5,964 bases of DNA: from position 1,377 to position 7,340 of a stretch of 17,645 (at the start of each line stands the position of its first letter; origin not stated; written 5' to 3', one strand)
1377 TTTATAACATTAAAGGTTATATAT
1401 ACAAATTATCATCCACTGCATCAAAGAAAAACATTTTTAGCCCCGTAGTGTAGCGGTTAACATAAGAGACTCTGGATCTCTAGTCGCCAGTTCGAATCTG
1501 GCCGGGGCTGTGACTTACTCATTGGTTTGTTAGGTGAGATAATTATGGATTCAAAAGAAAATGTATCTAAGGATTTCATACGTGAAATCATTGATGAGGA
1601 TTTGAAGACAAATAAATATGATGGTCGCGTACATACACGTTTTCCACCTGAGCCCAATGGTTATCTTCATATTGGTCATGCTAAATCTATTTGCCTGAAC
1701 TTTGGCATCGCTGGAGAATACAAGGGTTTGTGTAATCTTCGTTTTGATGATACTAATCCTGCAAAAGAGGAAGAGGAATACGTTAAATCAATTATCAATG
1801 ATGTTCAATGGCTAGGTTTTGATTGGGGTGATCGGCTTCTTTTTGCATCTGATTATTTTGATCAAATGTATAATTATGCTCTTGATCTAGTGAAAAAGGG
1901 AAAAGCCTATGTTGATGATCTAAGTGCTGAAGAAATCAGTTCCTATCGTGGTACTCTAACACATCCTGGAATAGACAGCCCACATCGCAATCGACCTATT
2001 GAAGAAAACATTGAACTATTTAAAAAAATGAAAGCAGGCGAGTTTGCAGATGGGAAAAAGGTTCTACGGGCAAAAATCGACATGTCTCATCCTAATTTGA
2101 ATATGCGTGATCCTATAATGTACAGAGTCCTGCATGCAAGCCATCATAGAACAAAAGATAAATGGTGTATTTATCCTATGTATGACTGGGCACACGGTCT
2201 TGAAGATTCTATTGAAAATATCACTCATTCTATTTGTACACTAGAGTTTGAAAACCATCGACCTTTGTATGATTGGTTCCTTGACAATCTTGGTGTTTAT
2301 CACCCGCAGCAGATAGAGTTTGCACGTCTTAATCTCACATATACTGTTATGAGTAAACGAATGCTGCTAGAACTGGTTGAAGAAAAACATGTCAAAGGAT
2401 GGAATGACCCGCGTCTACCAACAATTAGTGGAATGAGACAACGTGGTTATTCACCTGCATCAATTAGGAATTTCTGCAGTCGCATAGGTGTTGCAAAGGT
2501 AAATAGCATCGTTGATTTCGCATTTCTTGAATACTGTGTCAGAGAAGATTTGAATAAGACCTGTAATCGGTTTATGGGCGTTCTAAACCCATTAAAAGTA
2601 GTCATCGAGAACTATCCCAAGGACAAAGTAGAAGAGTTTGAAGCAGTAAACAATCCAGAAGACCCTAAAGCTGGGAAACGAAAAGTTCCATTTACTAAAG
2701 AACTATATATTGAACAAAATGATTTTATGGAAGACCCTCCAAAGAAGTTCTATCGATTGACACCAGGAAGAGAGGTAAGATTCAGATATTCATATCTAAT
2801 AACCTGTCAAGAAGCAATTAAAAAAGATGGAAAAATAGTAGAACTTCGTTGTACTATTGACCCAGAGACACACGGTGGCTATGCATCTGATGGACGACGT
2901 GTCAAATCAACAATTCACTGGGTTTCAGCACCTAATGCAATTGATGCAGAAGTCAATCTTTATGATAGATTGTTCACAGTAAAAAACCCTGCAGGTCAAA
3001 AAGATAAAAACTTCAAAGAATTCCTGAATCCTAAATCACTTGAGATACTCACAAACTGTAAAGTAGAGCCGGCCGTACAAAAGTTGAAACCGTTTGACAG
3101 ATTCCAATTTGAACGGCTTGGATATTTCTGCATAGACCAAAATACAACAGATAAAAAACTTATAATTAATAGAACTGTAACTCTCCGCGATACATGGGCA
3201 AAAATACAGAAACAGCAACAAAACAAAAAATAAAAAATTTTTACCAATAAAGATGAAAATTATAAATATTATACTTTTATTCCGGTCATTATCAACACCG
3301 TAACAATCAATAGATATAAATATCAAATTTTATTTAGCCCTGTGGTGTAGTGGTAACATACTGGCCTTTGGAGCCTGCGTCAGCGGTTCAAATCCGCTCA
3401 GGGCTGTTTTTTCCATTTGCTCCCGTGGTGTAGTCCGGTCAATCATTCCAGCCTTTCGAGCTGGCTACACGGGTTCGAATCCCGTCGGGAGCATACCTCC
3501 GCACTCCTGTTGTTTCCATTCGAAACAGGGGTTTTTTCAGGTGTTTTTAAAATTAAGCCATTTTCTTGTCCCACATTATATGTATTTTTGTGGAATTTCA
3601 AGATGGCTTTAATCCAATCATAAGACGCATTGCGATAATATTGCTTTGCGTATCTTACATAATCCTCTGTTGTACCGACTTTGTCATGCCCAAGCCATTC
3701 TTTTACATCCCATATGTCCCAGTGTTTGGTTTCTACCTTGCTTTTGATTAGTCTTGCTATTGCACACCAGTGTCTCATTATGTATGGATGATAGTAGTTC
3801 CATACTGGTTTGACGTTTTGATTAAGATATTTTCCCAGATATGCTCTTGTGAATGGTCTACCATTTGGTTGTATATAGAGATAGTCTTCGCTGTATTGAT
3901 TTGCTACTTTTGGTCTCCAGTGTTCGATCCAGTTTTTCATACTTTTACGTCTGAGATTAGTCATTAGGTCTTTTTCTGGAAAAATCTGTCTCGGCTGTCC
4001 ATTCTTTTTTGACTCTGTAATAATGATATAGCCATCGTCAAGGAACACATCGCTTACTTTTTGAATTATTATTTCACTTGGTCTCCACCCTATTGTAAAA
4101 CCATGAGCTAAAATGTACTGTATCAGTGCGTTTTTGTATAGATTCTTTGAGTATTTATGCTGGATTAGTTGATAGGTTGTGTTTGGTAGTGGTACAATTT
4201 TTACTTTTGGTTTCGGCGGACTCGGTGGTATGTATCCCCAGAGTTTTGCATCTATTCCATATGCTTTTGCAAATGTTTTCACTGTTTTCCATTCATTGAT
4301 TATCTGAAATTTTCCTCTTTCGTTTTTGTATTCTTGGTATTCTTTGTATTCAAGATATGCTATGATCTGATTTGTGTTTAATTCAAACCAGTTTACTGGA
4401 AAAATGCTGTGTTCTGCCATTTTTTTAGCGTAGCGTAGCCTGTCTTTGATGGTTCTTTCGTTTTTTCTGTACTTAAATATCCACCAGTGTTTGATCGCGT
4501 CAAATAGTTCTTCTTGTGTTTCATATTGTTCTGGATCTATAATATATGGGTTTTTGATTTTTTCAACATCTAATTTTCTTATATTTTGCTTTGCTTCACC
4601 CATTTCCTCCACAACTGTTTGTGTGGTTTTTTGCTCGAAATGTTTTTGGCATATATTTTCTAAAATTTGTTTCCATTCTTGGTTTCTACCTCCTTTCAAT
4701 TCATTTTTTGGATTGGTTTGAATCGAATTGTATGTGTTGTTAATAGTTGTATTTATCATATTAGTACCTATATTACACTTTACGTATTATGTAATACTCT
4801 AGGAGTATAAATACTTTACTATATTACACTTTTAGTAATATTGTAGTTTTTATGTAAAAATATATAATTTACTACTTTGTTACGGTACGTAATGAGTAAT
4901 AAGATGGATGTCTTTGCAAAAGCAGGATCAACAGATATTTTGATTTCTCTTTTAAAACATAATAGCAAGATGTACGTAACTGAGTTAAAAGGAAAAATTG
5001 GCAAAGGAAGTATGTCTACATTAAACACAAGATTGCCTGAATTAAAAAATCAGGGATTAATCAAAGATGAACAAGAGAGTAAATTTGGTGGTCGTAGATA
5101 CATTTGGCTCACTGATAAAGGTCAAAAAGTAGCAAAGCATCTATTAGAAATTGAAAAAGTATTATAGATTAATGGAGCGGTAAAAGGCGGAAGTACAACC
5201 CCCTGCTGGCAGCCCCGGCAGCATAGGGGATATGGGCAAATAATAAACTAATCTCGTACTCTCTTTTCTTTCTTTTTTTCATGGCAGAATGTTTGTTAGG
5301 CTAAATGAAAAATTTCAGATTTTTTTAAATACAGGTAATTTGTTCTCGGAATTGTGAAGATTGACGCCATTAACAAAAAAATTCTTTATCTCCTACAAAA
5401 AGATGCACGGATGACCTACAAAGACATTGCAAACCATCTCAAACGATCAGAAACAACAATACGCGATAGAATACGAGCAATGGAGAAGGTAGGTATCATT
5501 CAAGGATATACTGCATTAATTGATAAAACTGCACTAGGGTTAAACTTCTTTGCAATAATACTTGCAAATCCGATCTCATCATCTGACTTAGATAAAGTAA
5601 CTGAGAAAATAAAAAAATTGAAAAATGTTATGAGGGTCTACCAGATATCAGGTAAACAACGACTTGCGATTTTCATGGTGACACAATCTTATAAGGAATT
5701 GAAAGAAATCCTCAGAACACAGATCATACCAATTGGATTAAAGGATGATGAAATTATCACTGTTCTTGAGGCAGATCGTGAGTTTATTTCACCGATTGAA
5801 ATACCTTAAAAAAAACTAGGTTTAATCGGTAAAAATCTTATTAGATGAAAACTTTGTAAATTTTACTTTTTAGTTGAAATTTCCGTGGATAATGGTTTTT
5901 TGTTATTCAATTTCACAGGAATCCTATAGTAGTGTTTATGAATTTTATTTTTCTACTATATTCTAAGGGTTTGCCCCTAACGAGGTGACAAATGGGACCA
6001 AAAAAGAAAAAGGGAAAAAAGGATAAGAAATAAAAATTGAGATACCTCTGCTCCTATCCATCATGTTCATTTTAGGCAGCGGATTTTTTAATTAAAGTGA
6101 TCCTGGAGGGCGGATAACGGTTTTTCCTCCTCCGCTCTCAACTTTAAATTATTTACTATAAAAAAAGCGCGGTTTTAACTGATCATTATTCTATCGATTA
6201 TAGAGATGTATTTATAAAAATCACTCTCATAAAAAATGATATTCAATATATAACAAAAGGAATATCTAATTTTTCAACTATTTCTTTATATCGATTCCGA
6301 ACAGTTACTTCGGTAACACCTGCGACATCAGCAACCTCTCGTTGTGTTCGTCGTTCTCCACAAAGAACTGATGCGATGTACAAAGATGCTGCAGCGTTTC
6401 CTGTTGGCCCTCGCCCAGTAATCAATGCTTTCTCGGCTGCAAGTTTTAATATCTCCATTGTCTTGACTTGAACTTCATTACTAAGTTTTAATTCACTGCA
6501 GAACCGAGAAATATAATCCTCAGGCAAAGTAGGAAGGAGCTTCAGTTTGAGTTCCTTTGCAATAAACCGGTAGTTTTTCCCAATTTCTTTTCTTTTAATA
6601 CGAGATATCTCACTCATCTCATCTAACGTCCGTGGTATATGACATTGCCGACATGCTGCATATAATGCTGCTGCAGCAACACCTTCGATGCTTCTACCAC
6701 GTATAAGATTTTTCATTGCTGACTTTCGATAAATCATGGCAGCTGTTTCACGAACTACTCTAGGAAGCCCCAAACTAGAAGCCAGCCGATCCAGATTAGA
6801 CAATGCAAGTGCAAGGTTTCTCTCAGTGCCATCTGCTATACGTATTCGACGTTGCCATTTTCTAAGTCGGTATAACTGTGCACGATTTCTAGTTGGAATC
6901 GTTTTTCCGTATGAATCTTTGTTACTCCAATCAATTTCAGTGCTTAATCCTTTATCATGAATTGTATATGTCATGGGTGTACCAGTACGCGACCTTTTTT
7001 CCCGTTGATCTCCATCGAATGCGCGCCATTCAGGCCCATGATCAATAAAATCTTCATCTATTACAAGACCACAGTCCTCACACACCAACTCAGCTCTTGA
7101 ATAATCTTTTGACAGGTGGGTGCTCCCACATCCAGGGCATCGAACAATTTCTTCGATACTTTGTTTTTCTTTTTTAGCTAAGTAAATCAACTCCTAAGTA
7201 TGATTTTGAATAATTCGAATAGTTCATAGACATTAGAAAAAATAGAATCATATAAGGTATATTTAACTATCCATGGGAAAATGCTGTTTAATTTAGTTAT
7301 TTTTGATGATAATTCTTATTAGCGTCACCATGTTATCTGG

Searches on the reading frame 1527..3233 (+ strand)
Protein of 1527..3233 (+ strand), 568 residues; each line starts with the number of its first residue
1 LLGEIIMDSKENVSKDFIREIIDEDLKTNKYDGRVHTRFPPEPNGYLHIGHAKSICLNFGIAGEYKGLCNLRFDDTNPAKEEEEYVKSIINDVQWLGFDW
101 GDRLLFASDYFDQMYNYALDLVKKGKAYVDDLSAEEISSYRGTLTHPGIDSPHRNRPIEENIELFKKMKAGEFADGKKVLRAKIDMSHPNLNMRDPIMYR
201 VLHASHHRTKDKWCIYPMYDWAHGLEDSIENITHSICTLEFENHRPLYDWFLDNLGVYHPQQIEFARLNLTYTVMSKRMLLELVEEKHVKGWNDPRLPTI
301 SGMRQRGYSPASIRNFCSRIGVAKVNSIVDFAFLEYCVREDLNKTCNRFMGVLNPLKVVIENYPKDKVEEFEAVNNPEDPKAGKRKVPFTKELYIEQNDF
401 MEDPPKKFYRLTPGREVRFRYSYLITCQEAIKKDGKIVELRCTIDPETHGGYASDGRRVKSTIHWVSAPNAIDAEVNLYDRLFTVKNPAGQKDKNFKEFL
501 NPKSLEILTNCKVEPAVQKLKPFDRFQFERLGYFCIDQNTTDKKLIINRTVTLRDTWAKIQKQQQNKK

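Call 5: search_protein_families(library=ncbifam, proteins=[window:1527-3233:+], max_evalue=0.01)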
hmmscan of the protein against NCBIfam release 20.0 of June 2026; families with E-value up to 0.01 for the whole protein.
window:1527-3233:+ (568 aa): 10 families
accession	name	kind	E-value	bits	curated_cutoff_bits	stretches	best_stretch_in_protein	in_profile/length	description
NF011291.0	PRK14703.1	equivalog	8.1e-257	854.3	681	1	10-567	8-566/769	glutamine--tRNA ligase/YqeY domain fusion protein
TIGR00440.1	glnS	equivalog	2.8e-222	739.3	425.8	1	35-559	1-524/524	glutamine--tRNA ligase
TIGR00463.1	gltX_arch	equivalog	1.9e-103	346.9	401.75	1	23-543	83-552/560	glutamate--tRNA ligase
NF003169.0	PRK04156.1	equivalog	1e-91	308.3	516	1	22-545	90-561/567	glutamate--tRNA ligase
TIGR00464.1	gltX_bact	equivalog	2.2e-19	69.7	289.95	1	35-324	2-275/470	glutamate--tRNA ligase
NF004315.1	PRK05710.1-4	equivalog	3.4e-16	59.5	250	1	37-154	1-116/274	tRNA glutamyl-Q(34) synthetase GluQRS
NF004314.0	PRK05710.1-3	equivalog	6.6e-12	45.4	256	1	35-148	7-118/297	tRNA glutamyl-Q(34) synthetase GluQRS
TIGR03838.1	queuosine_YadB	equivalog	3.6e-10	39.7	276.7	1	37-150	3-118/272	tRNA glutamyl-Q(34) synthetase GluQRS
NF004312.0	PRK05710.1-1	equivalog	1.4e-05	24.6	453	1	33-141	12-120/306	tRNA glutamyl-Q(34) synthetase GluQRS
NF004313.0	PRK05710.1-2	equivalog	0.002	17.3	380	1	35-138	5-108/299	tRNA glutamyl-Q(34) synthetase GluQRS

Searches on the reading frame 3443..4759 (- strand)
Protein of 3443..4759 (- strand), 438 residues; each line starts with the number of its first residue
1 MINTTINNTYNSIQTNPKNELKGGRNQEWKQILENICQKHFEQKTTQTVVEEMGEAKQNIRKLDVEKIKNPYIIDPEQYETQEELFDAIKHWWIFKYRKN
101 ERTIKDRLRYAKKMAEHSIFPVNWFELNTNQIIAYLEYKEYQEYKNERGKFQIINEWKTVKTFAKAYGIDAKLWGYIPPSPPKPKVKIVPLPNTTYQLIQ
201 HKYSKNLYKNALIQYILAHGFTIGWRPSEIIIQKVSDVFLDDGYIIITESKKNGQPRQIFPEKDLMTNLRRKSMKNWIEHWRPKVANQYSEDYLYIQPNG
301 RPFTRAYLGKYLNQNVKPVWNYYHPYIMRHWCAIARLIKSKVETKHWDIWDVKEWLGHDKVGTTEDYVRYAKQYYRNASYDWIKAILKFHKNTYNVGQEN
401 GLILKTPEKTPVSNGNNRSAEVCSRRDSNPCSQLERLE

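Call 5: search_protein_families(library=ncbifam, proteins=[window:3443-4759:-], max_evalue=0.01)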
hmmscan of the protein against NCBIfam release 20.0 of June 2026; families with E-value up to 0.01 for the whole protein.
window:3443-4759:- (438 aa): 7 families
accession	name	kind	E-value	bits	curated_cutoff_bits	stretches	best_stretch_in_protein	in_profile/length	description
TIGR02224.1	recomb_XerC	equivalog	2.1e-11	43.8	335.15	1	195-375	112-282/295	tyrosine recombinase XerC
NF040815.2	recomb_XerA_Arch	equivalog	1.6e-10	41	220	1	100-376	13-260/263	site-specific tyrosine recombinase/integron integrase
TIGR02225.1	recomb_XerD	equivalog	3.5e-09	36.4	329.6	1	209-373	126-277/290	site-specific tyrosine recombinase XerD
NF001399.0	PRK00283.1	subfamily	3.2e-07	29.9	279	1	204-374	131-287/300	tyrosine recombinase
NF007370.0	PRK09870.1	subfamily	3.4e-05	23.6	221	1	219-367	40-176/200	tyrosine-type DNA invertase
NF002331.0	PRK01287.1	subfamily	0.00051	19.1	371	1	221-372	172-314/365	site-specific tyrosine recombinase XerC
TIGR02249.1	integrase_gron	subfamily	0.0059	16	265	0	222-326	127-220/315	integron integrase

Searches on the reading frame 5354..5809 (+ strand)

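Call 4: search_protein_families(library=pfam, proteins=[window:5354-5809:+], max_evalue=0.01)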
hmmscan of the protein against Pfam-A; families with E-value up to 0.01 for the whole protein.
window:5354-5809:+ (151 aa): 15 families
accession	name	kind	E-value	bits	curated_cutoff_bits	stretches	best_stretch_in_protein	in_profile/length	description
PF13412.12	HTH_24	-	7.2e-13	48.3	21.9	1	4-50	2-48/48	Winged helix-turn-helix DNA-binding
PF13404.12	HTH_AsnC-type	-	2.1e-12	47.1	27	1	3-44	1-42/42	AsnC-type helix-turn-helix domain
PF01037.27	AsnC_trans_reg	-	4e-06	27.1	25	1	78-127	10-59/73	Lrp/AsnC ligand binding domain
PF08279.18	HTH_11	-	6.8e-06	26.3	25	1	8-48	3-44/55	HTH domain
PF01022.26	HTH_5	-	1.2e-05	25.5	22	1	9-50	6-46/47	Bacterial regulatory protein, arsR family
PF12840.13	HTH_20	-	8.7e-05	22.9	27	1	10-49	9-48/51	Helix-turn-helix domain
PF08280.17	HTH_Mga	-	0.00059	20.2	23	1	8-43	8-43/59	M protein trans-acting positive regulator (MGA) HTH domain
PF08220.18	HTH_DeoR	-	0.00066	19.8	21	1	8-49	3-44/57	DeoR-like helix-turn-helix domain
PF13384.12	HTH_23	-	0.0019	18.4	24.6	1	9-42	9-40/50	Homeodomain-like domain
PF12054.13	DUF3535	-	0.002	17.9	26.2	1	5-124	173-298/448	Domain of unknown function (DUF3535)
PF01047.28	MarR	-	0.0023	18.2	24.6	1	9-50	7-48/59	MarR family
PF03444.21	HrcA_DNA-bdg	-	0.0028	17.7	21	1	15-52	19-56/79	Winged helix-turn-helix transcription repressor, HrcA DNA-binding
PF04545.22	Sigma70_r4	-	0.0035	17.3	24.1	1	8-41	10-42/50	Sigma-70, region 4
PF01978.25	TrmB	-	0.0077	16.5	25.6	0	12-50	16-53/68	Sugar-specific transcriptional regulator TrmB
PF25212.1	HVO_A0114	-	0.0086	16.3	27.6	0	8-50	25-67/84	HVO_A0114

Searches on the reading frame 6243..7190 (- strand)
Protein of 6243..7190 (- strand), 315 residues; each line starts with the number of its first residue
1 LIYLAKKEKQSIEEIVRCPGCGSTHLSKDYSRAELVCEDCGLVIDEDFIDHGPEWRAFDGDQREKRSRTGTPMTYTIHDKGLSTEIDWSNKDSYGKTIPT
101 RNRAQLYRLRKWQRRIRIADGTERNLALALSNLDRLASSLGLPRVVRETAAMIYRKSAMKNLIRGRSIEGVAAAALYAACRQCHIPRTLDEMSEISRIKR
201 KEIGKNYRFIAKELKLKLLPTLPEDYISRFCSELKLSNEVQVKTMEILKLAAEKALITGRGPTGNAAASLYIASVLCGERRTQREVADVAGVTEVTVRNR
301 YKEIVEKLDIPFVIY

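Call 4: search_protein_families(library=pfam, proteins=[window:6243-7190:-], max_evalue=0.01)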
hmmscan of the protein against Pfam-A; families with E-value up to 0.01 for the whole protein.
window:6243-7190:- (315 aa): 5 families
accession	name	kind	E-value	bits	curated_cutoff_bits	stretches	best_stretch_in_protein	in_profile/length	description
PF00382.24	TFIIB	-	8.1e-48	160.8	23.6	2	223-306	8-91/92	Transcription factor TFIIB repeat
PF08271.17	Zn_Ribbon_TF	-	6.6e-19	67.6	29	1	17-58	2-43/43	TFIIB zinc-binding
PF04545.22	Sigma70_r4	-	7.3e-05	22.6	24.1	1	278-308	18-48/50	Sigma-70, region 4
PF21886.1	BRF2-like_C_cyclin_rpt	-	0.0069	16.9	27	0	238-274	31-67/138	BRF2-like, C-terminal cyclin repeat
PF23547.1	Zn_ribbon_FGT1_1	-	0.0082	16.2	27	0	16-42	3-28/35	FORGETTER1 first zinc ribbon domain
